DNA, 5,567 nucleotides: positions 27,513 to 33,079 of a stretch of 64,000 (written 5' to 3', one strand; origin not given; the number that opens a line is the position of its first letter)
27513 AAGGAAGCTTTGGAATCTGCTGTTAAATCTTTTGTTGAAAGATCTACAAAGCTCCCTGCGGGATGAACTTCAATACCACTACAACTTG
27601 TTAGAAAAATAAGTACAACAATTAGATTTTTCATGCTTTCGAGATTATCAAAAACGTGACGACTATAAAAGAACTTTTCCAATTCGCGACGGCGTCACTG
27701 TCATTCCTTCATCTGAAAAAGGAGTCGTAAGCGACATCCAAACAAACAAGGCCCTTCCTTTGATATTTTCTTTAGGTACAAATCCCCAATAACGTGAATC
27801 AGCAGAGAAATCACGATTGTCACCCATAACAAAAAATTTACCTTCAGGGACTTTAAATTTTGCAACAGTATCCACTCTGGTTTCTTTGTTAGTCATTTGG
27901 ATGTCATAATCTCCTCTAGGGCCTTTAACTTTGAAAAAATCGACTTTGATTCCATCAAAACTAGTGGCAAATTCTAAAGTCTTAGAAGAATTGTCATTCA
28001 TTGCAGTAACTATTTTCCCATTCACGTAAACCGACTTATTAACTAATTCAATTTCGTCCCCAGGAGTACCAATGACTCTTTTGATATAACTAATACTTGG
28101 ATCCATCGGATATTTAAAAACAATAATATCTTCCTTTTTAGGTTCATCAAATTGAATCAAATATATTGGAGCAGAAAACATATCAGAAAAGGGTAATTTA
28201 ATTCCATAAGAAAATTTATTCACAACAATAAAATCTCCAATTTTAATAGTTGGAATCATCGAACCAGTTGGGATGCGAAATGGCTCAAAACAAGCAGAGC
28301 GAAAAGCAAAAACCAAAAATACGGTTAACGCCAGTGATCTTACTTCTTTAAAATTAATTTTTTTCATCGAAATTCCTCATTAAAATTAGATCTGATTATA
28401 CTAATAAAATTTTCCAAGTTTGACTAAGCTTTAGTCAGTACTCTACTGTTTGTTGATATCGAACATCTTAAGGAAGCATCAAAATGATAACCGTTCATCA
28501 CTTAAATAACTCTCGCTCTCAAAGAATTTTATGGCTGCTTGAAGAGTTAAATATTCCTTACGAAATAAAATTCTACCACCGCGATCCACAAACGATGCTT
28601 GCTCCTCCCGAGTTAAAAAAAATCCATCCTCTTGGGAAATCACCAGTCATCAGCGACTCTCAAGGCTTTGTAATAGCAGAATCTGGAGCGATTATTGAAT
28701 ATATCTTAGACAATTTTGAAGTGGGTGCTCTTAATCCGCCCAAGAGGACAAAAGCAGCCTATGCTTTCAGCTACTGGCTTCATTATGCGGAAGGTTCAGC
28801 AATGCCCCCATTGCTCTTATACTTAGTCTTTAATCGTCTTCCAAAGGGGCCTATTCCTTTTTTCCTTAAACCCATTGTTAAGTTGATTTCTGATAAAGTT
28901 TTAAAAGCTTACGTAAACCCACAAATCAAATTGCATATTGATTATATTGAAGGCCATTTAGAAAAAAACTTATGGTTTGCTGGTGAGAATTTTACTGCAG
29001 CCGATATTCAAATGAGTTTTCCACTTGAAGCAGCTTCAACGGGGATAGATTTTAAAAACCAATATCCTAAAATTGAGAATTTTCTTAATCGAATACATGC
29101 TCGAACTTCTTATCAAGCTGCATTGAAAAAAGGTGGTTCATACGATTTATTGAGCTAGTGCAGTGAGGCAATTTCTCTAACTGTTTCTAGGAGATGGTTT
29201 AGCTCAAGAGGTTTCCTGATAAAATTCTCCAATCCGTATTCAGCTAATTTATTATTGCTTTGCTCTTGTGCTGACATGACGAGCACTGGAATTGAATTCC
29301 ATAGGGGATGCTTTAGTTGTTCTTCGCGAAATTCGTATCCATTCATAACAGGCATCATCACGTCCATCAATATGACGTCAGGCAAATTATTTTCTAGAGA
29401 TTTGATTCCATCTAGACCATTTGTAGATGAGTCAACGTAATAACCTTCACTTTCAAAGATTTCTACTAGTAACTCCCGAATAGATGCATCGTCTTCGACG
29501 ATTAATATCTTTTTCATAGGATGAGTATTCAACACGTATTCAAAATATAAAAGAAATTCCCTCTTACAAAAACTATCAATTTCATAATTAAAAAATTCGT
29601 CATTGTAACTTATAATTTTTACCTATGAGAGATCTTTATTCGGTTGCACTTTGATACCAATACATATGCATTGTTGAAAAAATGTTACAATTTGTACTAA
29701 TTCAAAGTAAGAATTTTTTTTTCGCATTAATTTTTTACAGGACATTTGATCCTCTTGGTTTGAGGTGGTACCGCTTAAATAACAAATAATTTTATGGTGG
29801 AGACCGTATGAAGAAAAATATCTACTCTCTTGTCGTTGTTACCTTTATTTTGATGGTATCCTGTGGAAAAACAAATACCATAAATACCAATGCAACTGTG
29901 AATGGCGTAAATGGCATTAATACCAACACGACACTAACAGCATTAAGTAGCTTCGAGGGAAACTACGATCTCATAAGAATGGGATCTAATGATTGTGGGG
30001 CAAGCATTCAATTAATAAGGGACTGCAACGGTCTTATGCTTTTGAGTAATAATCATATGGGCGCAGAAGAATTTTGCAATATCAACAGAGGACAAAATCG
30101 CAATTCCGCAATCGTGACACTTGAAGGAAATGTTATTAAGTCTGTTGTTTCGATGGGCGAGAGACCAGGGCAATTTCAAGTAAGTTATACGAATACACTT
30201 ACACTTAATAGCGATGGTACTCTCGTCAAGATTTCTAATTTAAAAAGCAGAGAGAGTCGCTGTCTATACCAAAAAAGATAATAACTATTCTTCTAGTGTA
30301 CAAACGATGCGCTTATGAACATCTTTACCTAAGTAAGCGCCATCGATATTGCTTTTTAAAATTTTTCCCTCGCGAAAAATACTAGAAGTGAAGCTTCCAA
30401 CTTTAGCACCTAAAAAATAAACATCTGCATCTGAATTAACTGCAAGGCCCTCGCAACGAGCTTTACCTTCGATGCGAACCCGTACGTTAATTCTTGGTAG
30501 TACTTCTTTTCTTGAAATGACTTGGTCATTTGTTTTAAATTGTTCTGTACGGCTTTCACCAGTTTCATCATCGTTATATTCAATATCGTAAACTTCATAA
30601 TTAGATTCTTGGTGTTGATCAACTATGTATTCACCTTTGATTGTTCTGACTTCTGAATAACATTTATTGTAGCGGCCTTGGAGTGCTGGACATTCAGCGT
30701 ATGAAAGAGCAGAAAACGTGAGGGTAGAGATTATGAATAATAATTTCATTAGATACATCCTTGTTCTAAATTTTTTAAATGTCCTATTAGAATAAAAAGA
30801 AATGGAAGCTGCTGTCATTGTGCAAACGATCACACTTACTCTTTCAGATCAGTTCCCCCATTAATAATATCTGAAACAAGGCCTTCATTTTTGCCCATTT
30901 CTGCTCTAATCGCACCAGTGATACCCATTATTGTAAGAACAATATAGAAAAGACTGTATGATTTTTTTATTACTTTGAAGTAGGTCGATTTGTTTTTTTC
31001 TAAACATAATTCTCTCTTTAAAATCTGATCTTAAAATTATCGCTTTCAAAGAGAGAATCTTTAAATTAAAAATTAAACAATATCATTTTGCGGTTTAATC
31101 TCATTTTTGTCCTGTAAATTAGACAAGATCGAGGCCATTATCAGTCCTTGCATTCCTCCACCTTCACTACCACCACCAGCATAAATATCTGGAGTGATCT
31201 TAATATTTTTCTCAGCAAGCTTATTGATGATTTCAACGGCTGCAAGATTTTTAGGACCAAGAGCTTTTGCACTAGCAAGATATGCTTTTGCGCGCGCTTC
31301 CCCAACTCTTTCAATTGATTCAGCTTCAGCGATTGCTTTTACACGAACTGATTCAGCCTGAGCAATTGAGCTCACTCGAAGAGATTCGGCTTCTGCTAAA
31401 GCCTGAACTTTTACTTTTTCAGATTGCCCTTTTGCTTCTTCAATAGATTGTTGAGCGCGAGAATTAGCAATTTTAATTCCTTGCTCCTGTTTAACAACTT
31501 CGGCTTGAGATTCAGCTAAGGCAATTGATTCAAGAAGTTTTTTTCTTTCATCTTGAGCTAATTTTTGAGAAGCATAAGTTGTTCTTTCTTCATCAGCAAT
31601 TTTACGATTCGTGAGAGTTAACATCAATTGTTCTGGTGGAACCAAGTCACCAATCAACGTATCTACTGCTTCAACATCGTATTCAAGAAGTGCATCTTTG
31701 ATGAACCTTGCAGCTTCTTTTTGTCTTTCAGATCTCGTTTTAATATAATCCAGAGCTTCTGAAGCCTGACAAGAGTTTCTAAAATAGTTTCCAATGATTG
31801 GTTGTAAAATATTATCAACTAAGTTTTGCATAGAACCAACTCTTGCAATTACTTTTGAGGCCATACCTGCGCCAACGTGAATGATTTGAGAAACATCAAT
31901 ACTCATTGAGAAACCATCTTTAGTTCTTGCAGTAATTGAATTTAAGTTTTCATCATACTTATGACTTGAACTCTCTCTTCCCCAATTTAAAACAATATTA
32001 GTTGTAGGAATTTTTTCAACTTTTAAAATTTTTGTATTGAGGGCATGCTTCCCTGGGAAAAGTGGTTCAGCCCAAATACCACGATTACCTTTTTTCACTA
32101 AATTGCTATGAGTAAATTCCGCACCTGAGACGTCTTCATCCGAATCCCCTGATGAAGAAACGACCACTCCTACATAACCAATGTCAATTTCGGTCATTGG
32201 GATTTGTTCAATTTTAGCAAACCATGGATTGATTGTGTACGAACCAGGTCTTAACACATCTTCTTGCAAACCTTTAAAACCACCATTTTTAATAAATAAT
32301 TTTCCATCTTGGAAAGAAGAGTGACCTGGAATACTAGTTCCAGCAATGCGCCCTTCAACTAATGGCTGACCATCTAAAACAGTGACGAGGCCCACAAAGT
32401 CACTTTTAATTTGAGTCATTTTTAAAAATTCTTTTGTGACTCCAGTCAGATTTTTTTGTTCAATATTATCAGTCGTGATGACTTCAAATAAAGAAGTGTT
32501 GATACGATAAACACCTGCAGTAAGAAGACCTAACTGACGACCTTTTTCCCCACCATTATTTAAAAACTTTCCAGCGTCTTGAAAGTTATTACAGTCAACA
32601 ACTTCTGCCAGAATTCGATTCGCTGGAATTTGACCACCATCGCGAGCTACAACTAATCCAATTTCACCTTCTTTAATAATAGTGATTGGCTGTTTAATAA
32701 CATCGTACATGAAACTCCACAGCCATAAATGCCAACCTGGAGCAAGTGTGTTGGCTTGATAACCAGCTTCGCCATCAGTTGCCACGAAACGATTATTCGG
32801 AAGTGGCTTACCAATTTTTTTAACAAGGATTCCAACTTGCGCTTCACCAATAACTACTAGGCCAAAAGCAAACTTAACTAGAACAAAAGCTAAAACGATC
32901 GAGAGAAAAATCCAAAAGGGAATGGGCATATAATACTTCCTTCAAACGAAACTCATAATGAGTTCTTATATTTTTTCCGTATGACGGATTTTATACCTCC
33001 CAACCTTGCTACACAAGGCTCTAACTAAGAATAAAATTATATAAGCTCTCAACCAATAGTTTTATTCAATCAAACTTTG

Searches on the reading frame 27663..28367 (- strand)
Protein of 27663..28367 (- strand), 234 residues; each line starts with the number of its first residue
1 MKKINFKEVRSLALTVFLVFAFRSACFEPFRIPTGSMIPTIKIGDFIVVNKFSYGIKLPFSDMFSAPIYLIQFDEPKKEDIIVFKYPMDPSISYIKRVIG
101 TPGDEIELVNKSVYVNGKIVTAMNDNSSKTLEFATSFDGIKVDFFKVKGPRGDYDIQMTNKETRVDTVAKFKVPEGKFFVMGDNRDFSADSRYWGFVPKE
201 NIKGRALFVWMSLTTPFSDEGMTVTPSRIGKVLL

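Call 46: search_protein_families(library=pfam, proteins=[window:27663-28367:-], max_evalue=0.001)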
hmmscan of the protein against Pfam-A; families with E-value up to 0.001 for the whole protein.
window:27663-28367:- (234 aa): 1 family
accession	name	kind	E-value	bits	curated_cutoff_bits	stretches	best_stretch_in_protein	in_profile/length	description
PF10502.14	Peptidase_S26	-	2.6e-51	174.3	22.9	1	9-211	5-168/168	Signal peptidase, peptidase S26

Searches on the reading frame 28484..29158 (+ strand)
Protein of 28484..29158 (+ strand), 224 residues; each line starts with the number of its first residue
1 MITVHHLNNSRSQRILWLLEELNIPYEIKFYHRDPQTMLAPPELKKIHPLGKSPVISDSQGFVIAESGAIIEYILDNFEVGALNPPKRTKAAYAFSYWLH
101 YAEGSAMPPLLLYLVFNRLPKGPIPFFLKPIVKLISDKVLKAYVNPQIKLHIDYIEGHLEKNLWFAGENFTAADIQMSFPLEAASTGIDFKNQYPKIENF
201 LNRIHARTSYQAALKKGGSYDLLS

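Call 46: search_protein_families(library=pfam, proteins=[window:28484-29158:+], max_evalue=0.001)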
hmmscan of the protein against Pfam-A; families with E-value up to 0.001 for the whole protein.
window:28484-29158:+ (224 aa): 5 families
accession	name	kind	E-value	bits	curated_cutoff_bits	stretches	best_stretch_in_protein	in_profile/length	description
PF13409.12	GST_N_2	-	4.7e-16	59.6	25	1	12-74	5-67/70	Glutathione S-transferase, N-terminal domain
PF02798.26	GST_N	-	1.2e-15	58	20.9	1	4-75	6-75/76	Glutathione S-transferase, N-terminal domain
PF13417.12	GST_N_3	-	7e-11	42.8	22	1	11-79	8-72/75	Glutathione S-transferase, N-terminal domain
PF00043.30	GST_C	-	4.3e-08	33.7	20.7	1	137-207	20-92/93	Glutathione S-transferase, C-terminal domain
PF14497.11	GST_C_3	-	2.9e-05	24.6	21.6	1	138-210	16-97/104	Glutathione S-transferase, C-terminal domain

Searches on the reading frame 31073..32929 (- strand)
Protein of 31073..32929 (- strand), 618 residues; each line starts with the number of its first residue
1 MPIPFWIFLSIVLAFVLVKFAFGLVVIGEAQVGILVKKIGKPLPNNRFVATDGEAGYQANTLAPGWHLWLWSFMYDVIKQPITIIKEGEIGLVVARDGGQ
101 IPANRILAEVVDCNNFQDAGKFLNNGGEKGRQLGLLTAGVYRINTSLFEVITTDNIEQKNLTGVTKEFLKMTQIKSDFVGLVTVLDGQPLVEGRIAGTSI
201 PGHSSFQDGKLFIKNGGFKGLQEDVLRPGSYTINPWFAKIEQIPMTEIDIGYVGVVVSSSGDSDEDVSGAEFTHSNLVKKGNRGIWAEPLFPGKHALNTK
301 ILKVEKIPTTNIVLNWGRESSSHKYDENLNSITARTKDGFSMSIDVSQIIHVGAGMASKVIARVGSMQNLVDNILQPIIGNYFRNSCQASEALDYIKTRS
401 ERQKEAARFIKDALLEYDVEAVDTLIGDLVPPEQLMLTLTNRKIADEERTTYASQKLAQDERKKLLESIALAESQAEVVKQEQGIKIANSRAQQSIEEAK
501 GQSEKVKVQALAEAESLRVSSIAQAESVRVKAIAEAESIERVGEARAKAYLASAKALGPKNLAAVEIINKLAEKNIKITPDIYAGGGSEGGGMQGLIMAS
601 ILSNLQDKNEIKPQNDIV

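Call 46: search_protein_families(library=pfam, proteins=[window:31073-32929:-], max_evalue=0.001)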
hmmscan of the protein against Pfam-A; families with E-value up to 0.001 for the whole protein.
window:31073-32929:- (618 aa): 1 family
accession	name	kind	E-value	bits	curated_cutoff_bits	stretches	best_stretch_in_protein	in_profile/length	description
PF01145.31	Band_7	-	8.7e-21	75.2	23.6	1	247-460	2-174/176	SPFH domain / Band 7 family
